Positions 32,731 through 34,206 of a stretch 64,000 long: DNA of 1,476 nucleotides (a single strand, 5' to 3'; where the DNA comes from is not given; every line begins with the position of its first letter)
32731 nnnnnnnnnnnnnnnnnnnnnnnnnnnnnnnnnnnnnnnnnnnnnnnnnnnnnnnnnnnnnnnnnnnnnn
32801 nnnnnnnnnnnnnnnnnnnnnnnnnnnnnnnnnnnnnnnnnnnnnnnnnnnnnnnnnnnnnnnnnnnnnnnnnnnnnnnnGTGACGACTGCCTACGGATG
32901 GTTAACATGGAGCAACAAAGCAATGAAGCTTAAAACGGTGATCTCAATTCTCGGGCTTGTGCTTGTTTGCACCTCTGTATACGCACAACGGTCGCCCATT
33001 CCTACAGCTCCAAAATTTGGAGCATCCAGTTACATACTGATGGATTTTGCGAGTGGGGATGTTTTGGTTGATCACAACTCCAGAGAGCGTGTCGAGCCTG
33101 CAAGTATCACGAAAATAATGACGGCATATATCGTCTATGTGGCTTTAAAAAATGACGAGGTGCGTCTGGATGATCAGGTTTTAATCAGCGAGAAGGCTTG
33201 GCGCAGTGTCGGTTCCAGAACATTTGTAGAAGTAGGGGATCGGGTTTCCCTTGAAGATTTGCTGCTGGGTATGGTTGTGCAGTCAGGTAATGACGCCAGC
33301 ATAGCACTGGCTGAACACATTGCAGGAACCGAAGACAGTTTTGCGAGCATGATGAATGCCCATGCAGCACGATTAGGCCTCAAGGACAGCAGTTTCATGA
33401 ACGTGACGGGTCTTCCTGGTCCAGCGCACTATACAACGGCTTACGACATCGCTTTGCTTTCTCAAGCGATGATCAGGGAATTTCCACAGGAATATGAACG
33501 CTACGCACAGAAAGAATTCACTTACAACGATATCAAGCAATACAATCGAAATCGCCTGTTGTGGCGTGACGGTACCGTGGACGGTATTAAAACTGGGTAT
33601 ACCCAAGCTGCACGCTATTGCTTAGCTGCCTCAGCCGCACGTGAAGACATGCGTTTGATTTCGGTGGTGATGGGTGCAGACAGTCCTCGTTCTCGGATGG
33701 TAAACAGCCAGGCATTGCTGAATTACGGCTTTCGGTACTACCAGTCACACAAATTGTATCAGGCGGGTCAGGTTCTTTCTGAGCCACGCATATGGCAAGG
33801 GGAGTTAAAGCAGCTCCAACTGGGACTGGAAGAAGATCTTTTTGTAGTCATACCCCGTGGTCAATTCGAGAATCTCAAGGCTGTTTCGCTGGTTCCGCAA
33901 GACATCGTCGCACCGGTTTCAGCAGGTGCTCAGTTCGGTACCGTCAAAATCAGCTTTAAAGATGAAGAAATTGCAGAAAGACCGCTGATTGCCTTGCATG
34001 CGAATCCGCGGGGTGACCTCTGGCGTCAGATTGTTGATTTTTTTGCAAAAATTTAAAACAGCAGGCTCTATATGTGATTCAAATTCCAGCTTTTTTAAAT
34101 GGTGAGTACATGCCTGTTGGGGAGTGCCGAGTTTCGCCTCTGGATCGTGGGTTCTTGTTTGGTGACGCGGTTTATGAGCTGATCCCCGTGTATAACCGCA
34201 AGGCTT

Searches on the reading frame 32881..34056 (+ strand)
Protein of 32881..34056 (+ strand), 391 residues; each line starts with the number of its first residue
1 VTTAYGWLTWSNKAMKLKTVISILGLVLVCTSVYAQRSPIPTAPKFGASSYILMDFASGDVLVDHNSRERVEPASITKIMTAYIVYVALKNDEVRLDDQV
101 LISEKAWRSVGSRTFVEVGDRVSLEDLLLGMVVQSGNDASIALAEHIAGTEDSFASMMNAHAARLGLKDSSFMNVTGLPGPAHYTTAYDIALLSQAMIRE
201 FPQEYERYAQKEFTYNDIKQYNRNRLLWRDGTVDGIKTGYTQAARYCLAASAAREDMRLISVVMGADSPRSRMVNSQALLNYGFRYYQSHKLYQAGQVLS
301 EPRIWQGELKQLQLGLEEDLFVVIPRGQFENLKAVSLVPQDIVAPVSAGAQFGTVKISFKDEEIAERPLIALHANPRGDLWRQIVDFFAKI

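Call 53: search_protein_families(library=pfam, proteins=[window:32881-34056:+], max_evalue=0.00001)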
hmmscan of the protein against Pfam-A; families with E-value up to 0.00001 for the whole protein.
window:32881-34056:+ (391 aa): 3 families
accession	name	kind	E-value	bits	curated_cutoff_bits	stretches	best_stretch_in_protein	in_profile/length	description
PF00768.25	Peptidase_S11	-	1.1e-81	274.3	27.6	1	41-267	5-238/239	D-alanyl-D-alanine carboxypeptidase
PF07943.18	PBP5_C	-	1.9e-19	70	21.2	1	287-373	1-87/91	Penicillin-binding protein 5, C-terminal domain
PF13354.11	Beta-lactamase2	-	2.7e-12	47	22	1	53-200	4-149/214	Beta-lactamase enzyme family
